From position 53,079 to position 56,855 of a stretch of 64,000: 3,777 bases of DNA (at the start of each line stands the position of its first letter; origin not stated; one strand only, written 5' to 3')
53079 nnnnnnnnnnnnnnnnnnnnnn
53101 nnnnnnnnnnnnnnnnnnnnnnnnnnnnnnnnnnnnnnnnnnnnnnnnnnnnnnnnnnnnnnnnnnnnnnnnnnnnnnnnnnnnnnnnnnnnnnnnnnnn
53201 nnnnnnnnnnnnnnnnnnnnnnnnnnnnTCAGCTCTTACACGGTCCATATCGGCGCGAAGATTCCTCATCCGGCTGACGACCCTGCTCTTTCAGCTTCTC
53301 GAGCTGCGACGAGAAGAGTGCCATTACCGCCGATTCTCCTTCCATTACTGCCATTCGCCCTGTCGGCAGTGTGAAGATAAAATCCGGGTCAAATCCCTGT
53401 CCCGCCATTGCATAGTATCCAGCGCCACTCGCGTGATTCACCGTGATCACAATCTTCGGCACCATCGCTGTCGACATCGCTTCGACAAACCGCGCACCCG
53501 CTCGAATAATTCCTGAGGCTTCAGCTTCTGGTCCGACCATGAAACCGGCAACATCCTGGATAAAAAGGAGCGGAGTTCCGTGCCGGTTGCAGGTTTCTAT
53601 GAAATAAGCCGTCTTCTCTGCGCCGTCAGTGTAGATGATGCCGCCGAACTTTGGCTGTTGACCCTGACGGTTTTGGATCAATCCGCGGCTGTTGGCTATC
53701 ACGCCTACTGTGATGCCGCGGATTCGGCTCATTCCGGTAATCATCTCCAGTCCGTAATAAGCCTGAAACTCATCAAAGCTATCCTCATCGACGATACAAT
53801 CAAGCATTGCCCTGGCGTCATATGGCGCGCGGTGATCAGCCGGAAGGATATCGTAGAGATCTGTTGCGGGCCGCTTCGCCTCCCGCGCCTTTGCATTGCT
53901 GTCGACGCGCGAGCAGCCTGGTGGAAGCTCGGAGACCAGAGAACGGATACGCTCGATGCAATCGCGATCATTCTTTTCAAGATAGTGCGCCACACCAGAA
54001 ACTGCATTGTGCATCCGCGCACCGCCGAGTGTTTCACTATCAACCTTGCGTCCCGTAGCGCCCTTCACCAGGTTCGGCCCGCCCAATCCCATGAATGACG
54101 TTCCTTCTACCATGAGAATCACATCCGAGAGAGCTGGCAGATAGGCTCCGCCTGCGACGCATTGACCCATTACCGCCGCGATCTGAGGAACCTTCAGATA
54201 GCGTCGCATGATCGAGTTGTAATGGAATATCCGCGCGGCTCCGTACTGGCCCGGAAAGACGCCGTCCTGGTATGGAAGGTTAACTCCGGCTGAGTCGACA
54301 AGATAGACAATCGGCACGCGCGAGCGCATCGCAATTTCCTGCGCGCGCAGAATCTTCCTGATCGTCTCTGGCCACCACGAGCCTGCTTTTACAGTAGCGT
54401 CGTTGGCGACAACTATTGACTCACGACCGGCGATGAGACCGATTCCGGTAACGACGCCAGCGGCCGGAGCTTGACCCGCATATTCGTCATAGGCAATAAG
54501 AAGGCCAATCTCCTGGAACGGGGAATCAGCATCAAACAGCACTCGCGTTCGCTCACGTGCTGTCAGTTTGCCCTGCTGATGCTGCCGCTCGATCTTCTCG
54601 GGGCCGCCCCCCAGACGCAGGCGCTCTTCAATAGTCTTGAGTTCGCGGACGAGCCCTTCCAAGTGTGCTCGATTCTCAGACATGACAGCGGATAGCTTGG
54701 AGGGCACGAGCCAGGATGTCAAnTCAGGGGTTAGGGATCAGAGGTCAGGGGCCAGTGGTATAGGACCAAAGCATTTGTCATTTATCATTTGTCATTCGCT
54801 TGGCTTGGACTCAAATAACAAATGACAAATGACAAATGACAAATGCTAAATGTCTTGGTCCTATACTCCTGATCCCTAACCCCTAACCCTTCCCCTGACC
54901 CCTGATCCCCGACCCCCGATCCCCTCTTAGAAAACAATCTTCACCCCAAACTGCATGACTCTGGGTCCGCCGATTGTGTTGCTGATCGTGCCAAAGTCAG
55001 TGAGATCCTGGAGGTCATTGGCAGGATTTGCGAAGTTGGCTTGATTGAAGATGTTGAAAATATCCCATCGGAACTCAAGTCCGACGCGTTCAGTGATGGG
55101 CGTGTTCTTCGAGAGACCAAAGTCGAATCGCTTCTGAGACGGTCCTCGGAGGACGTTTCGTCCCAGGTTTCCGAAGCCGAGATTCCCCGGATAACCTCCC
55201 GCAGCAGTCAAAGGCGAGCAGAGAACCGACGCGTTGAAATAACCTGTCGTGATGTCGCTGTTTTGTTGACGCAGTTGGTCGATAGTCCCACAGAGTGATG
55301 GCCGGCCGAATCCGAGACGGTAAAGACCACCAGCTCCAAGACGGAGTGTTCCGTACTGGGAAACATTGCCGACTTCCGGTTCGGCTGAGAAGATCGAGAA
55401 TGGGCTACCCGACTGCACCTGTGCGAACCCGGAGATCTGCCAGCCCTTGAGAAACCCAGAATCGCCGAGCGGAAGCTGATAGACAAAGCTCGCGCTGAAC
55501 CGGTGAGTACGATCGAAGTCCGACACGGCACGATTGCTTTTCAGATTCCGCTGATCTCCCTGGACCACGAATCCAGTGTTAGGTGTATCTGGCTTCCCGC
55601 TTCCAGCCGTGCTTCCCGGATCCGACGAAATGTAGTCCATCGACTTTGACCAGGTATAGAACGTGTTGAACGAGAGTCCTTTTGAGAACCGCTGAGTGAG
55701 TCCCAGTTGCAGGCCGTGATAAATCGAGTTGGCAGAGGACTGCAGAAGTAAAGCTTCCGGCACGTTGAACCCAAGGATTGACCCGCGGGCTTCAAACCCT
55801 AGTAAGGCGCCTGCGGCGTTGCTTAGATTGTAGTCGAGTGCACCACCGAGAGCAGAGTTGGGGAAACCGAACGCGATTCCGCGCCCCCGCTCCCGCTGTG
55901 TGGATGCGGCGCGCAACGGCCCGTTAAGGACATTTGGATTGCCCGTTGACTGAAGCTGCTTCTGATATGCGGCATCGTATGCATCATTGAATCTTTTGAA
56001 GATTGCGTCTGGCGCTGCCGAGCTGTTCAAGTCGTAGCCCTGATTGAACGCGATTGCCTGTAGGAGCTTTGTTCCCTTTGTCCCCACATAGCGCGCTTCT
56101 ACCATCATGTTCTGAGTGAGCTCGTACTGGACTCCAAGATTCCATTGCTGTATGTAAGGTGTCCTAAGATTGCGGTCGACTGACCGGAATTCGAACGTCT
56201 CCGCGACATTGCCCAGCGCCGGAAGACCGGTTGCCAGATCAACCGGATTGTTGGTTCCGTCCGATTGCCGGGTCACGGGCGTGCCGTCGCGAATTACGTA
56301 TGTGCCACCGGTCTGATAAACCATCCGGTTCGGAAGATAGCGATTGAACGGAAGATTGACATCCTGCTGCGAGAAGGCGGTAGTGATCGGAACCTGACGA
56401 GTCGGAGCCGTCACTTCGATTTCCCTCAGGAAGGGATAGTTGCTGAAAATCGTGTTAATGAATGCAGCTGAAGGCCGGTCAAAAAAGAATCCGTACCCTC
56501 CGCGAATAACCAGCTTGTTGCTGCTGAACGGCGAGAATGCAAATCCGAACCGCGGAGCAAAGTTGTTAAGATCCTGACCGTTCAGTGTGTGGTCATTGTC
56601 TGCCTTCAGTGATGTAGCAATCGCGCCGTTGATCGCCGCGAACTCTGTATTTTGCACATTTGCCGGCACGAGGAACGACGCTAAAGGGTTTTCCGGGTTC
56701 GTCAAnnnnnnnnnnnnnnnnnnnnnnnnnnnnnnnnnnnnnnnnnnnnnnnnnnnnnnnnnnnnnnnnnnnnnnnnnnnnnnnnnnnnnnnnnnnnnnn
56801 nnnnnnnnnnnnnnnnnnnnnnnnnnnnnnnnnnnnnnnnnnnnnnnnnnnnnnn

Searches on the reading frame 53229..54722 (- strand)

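Call 18: search_protein_families(library=pfam, proteins=[window:53229-54722:-], max_evalue=0.00001)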
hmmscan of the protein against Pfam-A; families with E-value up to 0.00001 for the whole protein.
window:53229-54722:- (497 aa): 2 families
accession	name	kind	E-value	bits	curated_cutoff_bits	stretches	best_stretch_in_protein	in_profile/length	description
PF01039.27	Carboxyl_trans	-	5.1e-132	441.4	22.3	1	46-487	1-434/493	Carboxyl transferase domain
PF03255.19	ACCA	-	5.2e-17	62.4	23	2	109-210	121-218/310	Acetyl co-enzyme A carboxylase carboxyltransferase-like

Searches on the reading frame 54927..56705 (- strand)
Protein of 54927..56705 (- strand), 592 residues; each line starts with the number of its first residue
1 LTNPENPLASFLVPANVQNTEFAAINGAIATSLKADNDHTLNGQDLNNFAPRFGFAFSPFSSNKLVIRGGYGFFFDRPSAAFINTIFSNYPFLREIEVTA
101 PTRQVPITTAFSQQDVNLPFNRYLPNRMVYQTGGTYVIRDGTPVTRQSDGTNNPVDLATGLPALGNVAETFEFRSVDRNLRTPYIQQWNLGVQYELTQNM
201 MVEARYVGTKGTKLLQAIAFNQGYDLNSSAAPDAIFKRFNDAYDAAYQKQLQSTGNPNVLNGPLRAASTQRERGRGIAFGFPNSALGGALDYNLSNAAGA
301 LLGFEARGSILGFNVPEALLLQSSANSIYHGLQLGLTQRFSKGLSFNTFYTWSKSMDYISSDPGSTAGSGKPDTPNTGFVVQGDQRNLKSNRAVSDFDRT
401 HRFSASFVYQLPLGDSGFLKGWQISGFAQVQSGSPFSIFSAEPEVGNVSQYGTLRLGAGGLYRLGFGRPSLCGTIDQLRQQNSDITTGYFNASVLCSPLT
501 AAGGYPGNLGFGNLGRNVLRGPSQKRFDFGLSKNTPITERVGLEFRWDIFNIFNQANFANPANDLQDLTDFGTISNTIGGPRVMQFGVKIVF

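Call 18: search_protein_families(library=pfam, proteins=[window:54927-56705:-], max_evalue=0.00001)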
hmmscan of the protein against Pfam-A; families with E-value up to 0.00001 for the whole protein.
window:54927-56705:- (592 aa): 1 family
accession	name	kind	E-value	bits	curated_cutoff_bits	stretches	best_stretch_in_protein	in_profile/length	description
PF25183.1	OMP_b-brl_4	-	2.4e-91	307.9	30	1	15-585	409-838/838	Outer membrane beta barrel domain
